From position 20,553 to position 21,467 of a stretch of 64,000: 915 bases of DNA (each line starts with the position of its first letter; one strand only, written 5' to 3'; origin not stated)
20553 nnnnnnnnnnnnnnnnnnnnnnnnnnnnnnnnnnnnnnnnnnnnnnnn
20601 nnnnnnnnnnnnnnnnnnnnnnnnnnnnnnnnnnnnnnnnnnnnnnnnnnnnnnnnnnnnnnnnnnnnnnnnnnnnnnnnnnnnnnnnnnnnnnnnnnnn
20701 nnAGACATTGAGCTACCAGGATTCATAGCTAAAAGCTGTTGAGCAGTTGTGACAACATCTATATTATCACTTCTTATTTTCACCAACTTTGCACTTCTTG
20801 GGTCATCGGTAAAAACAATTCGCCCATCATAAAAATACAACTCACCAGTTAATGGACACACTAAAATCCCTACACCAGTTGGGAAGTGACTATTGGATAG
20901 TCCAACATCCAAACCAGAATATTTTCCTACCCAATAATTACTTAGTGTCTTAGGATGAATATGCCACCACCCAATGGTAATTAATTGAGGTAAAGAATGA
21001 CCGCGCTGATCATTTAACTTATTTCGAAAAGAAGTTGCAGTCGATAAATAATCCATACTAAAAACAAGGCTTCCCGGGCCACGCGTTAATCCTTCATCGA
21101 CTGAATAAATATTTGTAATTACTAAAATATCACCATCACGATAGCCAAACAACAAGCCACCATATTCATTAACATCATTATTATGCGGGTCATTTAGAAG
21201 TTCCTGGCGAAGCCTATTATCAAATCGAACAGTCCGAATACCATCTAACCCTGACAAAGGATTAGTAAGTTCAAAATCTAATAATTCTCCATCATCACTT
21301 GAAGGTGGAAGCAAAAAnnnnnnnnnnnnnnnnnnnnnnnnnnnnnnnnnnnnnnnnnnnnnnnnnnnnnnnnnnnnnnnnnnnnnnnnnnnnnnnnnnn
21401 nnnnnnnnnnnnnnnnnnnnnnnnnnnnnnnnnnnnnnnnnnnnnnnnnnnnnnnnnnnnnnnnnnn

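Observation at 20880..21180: MPN/JAMM-like (JAB) domain embedded in the secreted 1319-aa protein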

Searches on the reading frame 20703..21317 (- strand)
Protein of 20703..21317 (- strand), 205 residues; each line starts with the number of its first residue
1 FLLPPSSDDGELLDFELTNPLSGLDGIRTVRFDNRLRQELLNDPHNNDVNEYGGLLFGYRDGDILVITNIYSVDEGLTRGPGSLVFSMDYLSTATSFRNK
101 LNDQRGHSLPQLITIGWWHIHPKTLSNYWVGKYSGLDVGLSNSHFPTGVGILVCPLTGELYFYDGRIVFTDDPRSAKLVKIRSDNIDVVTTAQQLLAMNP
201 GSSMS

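Call 9: search_solved_structures(query=window:20718-21317:-, max_evalue=10, show_alignments=3)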
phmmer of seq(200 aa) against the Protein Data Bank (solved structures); distinct sequences matched with E-value up to 10: 6.
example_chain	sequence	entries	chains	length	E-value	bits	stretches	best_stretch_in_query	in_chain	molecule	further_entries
8hn2_A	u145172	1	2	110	0.096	15.3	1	144-195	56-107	Cytochrome b6-f complex iron-sulfur subunit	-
9ild_A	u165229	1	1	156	0.097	15.3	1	49-124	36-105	Peptidase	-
3fkc_A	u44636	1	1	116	0.69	12.5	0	94-115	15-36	Transcriptional regulator Kaiso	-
3m4t_A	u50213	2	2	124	0.79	12.3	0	91-113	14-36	Transcriptional regulator Kaiso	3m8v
2kks_A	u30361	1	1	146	0.99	12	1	37-124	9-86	Uncharacterized protein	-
2qks_A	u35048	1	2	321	1.5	11.4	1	108-152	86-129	Kir3.1-prokaryotic Kir channel chimera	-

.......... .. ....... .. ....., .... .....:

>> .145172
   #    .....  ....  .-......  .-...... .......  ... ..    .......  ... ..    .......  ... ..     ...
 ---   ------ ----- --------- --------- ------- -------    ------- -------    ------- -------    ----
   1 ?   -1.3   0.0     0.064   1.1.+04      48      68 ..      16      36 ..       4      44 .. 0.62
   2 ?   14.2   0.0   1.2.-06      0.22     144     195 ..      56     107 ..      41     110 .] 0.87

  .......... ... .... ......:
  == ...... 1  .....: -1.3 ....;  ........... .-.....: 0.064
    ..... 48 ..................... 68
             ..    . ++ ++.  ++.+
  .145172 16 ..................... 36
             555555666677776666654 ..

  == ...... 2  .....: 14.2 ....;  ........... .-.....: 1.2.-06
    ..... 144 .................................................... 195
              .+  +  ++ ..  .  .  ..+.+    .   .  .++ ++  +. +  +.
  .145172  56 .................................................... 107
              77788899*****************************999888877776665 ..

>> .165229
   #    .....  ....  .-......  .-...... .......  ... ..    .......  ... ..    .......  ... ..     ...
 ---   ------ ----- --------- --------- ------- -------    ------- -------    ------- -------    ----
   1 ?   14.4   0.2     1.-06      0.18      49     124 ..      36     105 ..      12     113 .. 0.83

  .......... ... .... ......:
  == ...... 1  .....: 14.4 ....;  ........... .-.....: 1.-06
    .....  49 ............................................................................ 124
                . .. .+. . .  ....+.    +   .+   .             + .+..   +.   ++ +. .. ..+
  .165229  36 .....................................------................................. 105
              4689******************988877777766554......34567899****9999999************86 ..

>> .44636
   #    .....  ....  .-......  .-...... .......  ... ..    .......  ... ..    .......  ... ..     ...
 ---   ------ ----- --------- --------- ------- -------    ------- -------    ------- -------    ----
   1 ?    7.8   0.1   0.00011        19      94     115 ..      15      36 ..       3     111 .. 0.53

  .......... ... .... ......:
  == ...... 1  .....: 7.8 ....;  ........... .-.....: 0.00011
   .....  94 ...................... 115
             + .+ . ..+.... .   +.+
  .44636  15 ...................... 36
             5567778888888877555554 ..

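Call 14: search_protein_families(library=ncbifam, proteins=[window:20703-21317:-], max_evalue=1)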
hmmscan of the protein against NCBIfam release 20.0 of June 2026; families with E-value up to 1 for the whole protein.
window:20703-21317:- (205 aa): 3 families
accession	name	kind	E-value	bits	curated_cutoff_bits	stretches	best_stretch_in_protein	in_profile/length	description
NF058523.1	6A-MBL_cap2_3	equivalog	3.5e-05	22.5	320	1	29-126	544-637/665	anti-phage 6A-MBL system cap2_3 protein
TIGR02256.1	ICE_VC0181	hypoth_equivalog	0.0008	19.3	127.6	1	47-126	13-87/131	conserved hypothetical protein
NF050170.1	CDNTaseCGASCap3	equivalog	0.018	15.3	200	1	48-124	35-105/153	CBASS system CD-NTase/cGAS isopeptidase Cap3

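Call 15: search_protein_families(library=padloc, proteins=[window:20703-21317:-], max_evalue=1)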
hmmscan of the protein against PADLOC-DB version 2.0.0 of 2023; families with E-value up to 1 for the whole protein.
window:20703-21317:- (205 aa): 9 families
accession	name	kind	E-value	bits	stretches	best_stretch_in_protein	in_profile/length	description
PDLC00890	JAB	-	3.2e-06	24.8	1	29-128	11-104/157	JAB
PDLC00827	E1-E2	-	0.00039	16.9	1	42-128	577-658/711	E1-E2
PDLC00887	JAB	-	0.0012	16.9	1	47-127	34-108/160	JAB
PDLC00906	JAB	-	0.004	15.3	1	31-123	5-93/179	JAB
PDLC00727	Effector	-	0.0041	13.6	1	50-125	28-98/590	TIR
PDLC00894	JAB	-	0.012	13.7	1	47-124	33-106/158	JAB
PDLC02013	SAVED5--SAVED_TIR_JAB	-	0.013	12.1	1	50-124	28-96/584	-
PDLC00902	JAB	-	0.019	12.6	1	46-124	33-105/159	JAB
PDLC00896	JAB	-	0.03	12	1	46-125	30-104/159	JAB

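Call 17: find_homologous_proteins(query=window:20703-21317:-, max_evalue=10)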
Query window:20703-21317:-: 180 candidates shared short words with the query, none scored E <= 10.

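Call 18: predict_structure(protein=window:20703-21317:-)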
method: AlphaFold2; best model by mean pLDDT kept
length: 205 residues; sequences in the alignment: 1
mean_pLDDT: 37.7   pTM: 0.29
mean pLDDT of the five models: 37.7, 31.0, 30.4, 28.6, 28.1
residues with pLDDT >= 90: 0; 70-90: 0; 50-70: 14; < 50: 191
segments of 3 or more residues with pLDDT < 50: 1-32, 43-97, 104-205
pLDDT, mean of each block of 10 residues (from residue 1): 38 43 41 52 44 41 40 32 31 47 44 36 29 29 27 34 36 37 35 39 36
secondary structure, 60 per line:
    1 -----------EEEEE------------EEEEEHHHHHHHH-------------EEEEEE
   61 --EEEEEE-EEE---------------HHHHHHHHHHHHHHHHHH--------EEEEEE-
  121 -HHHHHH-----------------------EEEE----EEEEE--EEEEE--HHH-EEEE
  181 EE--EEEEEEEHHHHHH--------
elements in order: E12-16 E29-33 H34-41 E55-60 E63-68 E70-72 H88-105 E114-119 H122-127 E151-154 E159-163 E166-170 E177-182 E185-191 H192-197

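Call 19: search_protein_representatives(protein=window:20703-21317:-)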
Query: 205 residues. Proteins with E-value up to 0.001 (for the whole library): 1; up to 1e-10: 1; up to 1e-30: 1. The best 1 are listed.
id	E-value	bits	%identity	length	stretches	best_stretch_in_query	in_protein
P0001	1.3e-134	462.6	100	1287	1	1-205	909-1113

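Call 20: search_protein_families(library=pfam, proteins=[window:20703-21317:-], max_evalue=10)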
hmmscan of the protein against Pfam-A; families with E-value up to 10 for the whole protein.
window:20703-21317:- (205 aa): 1 family
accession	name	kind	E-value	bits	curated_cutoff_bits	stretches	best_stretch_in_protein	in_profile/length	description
PF01398.27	JAB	-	0.0037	17.5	22.5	1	50-125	28-100/117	JAB1/Mov34/MPN/PAD-1 ubiquitin protease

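Call 24: search_dna_similar(query=window:20703-21317:-, collection=plasmids, mode=protein, max_evalue=1, max_rows=30)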
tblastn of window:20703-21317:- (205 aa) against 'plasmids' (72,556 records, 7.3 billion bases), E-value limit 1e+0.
Records with a match: 2; places in all: 2; records where one place covers at least 80% of the query: 0.
Best place of each record, by identity: <60% 2.
By first word of the organism name: Piscirickettsia 1; Prevotella 1.
By predicted mobility (MOB-suite, as given by PLSDB): non-mobilizable 2.
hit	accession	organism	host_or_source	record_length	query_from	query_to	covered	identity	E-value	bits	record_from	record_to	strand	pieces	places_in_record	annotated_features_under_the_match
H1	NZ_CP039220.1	Piscirickettsia salmonis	Salmo salar,cell culture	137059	15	126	55%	25.9%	6e-1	38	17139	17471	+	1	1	Mov34/MPN/PAD-1 family protein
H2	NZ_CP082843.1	Prevotella nigrescens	-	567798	94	194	49%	26.3%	1e+0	37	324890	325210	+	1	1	hypothetical protein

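Call 25: search_dna_similar(query=window:20703-21317:-, collection=phages, mode=protein, max_evalue=1, max_rows=30)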
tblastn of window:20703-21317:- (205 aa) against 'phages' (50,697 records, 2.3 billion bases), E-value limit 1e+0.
No match.

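Call 27: get_annotated_region(hit=H1, flank=3000)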
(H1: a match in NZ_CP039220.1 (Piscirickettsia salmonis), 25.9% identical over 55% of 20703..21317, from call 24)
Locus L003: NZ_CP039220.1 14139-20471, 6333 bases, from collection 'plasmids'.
description: Piscirickettsia salmonis strain NVI 5692 plasmid unnamed1, complete sequence
organism: Piscirickettsia salmonis (NCBI taxid 1238)
taxonomy: Bacteria; Pseudomonadota; Gammaproteobacteria; Thiotrichales; Piscirickettsiaceae; Piscirickettsia; Piscirickettsia salmonis
host: -; source: Salmo salar,cell culture; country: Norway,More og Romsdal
typing (MOB-suite, as given by PLSDB): non-mobilizable
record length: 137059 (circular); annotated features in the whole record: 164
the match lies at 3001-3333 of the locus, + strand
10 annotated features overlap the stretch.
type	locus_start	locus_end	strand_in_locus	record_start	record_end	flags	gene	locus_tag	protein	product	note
CDS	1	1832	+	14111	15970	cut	-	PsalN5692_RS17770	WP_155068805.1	ThiF family adenylyltransferase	-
CDS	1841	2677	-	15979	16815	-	-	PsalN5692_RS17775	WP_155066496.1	IS3 family transposase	-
CDS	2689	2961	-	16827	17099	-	-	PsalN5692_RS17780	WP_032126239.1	transposase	GO:0006313 - DNA transposition [Evidence IEA]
CDS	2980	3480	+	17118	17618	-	-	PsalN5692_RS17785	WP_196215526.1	Mov34/MPN/PAD-1 family protein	-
CDS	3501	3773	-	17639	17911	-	-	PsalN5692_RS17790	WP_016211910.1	Txe/YoeB family addiction module toxin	GO:0008219 - cell death [Evidence IEA]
CDS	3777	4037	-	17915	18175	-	-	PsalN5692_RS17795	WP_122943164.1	type II toxin-antitoxin system Phd/YefM family antitoxin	-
CDS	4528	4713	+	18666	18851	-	-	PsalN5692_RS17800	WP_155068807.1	hypothetical protein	-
CDS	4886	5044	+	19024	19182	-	-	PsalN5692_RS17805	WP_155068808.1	hypothetical protein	-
CDS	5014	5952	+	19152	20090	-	-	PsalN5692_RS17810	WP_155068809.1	hypothetical protein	-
CDS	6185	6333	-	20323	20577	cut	-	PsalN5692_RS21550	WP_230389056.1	hypothetical protein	-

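Call 68: fold_search(model_id=the predicted structure, library=pdb)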
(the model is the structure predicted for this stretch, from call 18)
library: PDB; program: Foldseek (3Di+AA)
matches with E <= 10: 188; with E <= 0.001: 0
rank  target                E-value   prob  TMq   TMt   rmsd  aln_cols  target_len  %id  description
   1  2g3a                  5.1e-01  0.12  0.15  0.20   7.8        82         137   15  Crystal structure of putative acetyltransferase from Agrobacterium tumefaciens (released 2006-03-14)
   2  4fva_A                6.4e-01  0.10  0.13  0.11   9.3        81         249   10  Crystal structure of truncated Caenorhabditis elegans TDP2 (released 2012-10-31)
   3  2v0s                  7.2e-01  0.23  0.15  0.13   8.6        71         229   17  crystal structure of a hairpin exchange variant (LR1) of the targeting LINE-1 retrotransposon endonuclease (released 2007-07-17)
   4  4fva_D                7.2e-01  0.09  0.13  0.12   9.2        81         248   10  Crystal structure of truncated Caenorhabditis elegans TDP2 (released 2012-10-31)
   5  4hlb                  8.1e-01  0.54  0.31  0.56   4.5       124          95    7  Crystal structure of an alpha-lytic protease prodomain-like protein (DESPIG_01740) from Desulfovibrio piger ATCC 29098 a (released 2012-12-12)
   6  3shp_A                9.1e-01  0.08  0.16  0.19  12.6        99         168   12  Crystal structure of putative acetyltransferase from Sphaerobacter thermophilus DSM 20745 (released 2011-07-06)
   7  8sp5_A                9.6e-01  0.21  0.14  0.12   8.4        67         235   16  LINE-1 retrotransposon endonuclease domain complex with Mn2+ (released 2024-05-22)
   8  6iuf_A                1.1e+00  0.13  0.15  0.28   7.9        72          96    6  Crystal structure of Anti-CRISPR protein AcrVA5 (released 2019-04-10)
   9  7lpg_B                1.1e+00  0.12  0.18  0.15   7.1        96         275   14  APE1 product complex with abasic ribonucleotide DNA (released 2021-08-04)
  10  8sp7                  1.1e+00  0.18  0.15  0.13   8.5        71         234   17  LINE-1 retrotransposon endonuclease domain complex with tranexamic acid (released 2024-05-22)
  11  5ino_A                1.1e+00  0.09  0.13  0.11  10.0        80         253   10  Human Tdp2 reaction product (5'-phosphorylated DNA)-Mg2+ complex (released 2016-04-27)
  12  4fva_C                1.1e+00  0.06  0.13  0.11   9.3        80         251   12  Crystal structure of truncated Caenorhabditis elegans TDP2 (released 2012-10-31)
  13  6iuf_B                1.2e+00  0.12  0.14  0.26   7.9        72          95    7  Crystal structure of Anti-CRISPR protein AcrVA5 (released 2019-04-10)
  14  4f1i                  1.2e+00  0.12  0.16  0.11   7.3        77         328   12  Crystal structure of SeMet TDP2 from Caenorhabditis elegans (released 2012-10-31)
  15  4fva_B                1.2e+00  0.07  0.13  0.11   9.2        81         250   10  Crystal structure of truncated Caenorhabditis elegans TDP2 (released 2012-10-31)
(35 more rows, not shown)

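Call 77: search_solved_structures(query=A2, max_evalue=0.01, show_alignments=1)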
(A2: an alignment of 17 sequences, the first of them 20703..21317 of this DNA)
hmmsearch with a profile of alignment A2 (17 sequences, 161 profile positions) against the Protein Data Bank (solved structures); distinct sequences matched with E-value up to 0.01: 46.
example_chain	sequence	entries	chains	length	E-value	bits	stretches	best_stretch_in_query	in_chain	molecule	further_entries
9ild_A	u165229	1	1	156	1.1e-46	161.6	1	1-157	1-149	Peptidase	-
2kks_A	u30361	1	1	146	2e-08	37.2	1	16-116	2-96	Uncharacterized protein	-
7l97_A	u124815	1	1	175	3e-08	36.6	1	17-152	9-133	AMSH-like protease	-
2znr_A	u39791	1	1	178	3.1e-08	36.6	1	17-152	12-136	AMSH-like protease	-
4zd4_A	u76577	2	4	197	5.1e-07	32.6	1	16-146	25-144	AMSH-like protease sst2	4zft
4msd_A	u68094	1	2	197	6.2e-07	32.3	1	15-146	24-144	AMSH-like protease sst2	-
4zd5_A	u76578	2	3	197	6.6e-07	32.3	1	15-145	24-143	AMSH-like protease sst2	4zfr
4jxe_A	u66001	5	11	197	6.6e-07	32.2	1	15-145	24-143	AMSH-like protease sst2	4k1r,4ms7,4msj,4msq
7lm3_A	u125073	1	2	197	7.5e-07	32.1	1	15-145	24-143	AMSH-like protease sst2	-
2znv_A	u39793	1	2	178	1.1e-06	31.5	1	35-152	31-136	AMSH-like protease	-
9le4_B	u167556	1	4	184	1.4e-06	31.2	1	12-143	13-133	STAM-binding protein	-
3rzu_A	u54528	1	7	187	1.5e-06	31.1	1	11-143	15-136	STAM-binding protein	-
5cw6_A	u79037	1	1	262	5.5e-06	29.3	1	18-127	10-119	DrBRCC36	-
6fjv_A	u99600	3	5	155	5.8e-06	29.2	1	16-121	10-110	26S proteasome regulatory subunit N11-like protein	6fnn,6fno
5cw3_A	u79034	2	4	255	6.8e-06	29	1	14-143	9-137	BRCA1/BRCA2-containing complex subunit 3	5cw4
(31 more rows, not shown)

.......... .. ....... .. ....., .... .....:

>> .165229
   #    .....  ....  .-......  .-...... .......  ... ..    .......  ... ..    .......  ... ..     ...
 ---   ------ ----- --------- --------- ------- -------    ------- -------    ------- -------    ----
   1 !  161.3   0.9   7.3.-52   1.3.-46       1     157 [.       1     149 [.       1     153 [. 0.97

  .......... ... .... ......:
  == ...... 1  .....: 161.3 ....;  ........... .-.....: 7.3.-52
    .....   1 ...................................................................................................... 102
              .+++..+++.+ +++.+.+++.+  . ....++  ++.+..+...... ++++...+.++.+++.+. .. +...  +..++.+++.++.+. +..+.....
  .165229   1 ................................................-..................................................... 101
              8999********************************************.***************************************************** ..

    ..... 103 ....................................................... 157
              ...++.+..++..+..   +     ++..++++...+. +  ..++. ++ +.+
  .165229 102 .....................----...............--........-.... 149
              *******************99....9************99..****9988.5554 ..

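Call 85: find_related_loci(query=window:20703-21317:-, collection=metagenome_contigs, flank=5000)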
Query window:20703-21317:- (205 aa) in metagenome_contigs; peptide patterns used: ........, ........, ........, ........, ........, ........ (x = any residue, [..] = any of these).
268 stretches matched a pattern, but none encodes a relative of the query by tblastn (E <= 1e-3).

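Call 86: search_protein_families(library=phrogs, proteins=[window:20703-21317:-], max_evalue=1)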
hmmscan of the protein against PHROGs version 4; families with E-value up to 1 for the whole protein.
window:20703-21317:- (205 aa): 0 families
